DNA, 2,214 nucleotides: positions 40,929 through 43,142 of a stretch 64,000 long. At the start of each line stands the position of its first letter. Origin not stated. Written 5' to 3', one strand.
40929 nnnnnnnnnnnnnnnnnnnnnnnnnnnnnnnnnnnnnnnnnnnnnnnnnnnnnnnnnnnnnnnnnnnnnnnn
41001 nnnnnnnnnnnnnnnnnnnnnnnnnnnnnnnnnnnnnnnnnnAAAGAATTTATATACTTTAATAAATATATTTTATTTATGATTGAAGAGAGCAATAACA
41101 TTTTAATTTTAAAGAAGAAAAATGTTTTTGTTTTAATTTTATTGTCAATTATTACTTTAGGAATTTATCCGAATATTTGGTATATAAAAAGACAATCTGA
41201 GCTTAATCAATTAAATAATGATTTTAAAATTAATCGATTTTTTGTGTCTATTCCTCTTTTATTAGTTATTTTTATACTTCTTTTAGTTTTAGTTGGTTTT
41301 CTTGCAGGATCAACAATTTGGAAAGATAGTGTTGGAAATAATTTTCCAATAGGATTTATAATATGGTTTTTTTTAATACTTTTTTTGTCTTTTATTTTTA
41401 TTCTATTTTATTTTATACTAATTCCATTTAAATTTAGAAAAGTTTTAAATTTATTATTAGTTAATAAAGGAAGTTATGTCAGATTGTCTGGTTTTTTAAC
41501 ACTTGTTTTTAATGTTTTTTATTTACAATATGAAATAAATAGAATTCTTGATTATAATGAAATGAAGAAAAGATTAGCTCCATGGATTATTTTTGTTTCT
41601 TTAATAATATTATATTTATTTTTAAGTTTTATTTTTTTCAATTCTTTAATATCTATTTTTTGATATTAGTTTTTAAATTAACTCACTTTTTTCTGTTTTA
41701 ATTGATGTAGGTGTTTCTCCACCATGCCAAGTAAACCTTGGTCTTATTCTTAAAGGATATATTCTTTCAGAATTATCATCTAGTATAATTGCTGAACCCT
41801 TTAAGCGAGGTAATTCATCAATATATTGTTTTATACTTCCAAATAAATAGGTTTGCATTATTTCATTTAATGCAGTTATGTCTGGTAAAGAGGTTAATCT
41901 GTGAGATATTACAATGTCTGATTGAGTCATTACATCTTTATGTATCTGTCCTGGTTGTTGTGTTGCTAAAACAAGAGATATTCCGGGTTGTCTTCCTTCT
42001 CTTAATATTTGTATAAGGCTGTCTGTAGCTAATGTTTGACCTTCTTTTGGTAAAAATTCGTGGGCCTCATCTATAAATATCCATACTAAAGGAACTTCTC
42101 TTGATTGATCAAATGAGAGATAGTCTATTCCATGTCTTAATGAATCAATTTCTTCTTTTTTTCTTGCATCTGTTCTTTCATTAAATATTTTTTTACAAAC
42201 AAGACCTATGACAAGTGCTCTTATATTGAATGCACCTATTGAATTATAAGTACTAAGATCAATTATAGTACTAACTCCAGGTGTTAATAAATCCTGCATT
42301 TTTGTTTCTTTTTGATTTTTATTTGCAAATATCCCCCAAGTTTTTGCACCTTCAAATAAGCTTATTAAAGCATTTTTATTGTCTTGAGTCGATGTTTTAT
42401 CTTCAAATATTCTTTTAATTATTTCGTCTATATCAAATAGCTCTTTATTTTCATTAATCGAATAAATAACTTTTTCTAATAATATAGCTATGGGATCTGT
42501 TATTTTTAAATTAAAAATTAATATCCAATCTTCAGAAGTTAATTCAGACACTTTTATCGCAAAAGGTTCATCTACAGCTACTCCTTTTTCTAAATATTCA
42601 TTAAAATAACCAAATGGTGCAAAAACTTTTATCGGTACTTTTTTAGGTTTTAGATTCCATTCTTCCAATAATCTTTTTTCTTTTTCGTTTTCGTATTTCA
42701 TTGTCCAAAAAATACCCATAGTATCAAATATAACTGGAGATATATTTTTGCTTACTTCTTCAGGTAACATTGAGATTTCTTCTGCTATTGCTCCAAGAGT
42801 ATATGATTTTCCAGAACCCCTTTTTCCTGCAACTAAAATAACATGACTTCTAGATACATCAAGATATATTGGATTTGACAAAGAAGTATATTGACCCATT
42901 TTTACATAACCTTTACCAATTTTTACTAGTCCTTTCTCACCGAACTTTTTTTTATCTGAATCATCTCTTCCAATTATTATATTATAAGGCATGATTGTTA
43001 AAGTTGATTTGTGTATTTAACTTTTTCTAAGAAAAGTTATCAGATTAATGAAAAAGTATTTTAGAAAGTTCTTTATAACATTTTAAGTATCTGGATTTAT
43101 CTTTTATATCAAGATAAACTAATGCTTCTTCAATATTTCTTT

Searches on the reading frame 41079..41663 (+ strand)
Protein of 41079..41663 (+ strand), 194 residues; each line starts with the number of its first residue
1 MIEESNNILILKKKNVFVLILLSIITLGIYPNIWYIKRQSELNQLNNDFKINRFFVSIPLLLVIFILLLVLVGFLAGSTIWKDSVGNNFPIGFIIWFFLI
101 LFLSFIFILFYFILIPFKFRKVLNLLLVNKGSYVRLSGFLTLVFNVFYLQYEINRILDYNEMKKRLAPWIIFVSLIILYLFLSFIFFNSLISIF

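Call 15: search_protein_families(library=pfam, proteins=[window:41079-41663:+], max_evalue=0.01)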
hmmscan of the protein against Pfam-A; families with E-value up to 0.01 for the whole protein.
window:41079-41663:+ (194 aa): 1 family
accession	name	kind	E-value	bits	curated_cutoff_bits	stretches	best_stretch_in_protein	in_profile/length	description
PF14018.11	DUF4234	-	1.3e-06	28.9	25.3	1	15-98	2-62/70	Domain of unknown function (DUF4234)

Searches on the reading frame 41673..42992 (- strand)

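Call 15: search_protein_families(library=pfam, proteins=[window:41673-42992:-], max_evalue=0.01)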
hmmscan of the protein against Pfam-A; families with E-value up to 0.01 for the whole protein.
window:41673-42992:- (439 aa): 7 families
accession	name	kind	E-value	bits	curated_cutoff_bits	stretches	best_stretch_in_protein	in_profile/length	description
PF01935.23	DUF87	-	2.4e-12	47.9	23.2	1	32-251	3-206/220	Helicase HerA, central domain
PF05872.18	HerA_C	-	8.2e-07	28.5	22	1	299-368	255-323/502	Helicase HerA-like C-terminal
PF05707.18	Zot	-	1.4e-06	28.4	20.3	1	304-364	84-145/197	Zonular occludens toxin (Zot)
PF00004.35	AAA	-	2.1e-06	28.6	21.2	0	301-362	58-127/131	ATPase family associated with various cellular activities (AAA)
PF10412.15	TrwB_AAD_bind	-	0.00012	21.6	20.5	0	41-110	8-69/387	Type IV secretion-system coupling protein DNA-binding domain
PF01580.24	FtsK_SpoIIIE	-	0.00042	20.3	24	0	29-68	19-58/221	FtsK/SpoIIIE family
PF04775.20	Bile_Hydr_Trans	-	0.0083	16.4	27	0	90-124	61-96/126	Acyl-CoA thioester hydrolase/BAAT N-terminal region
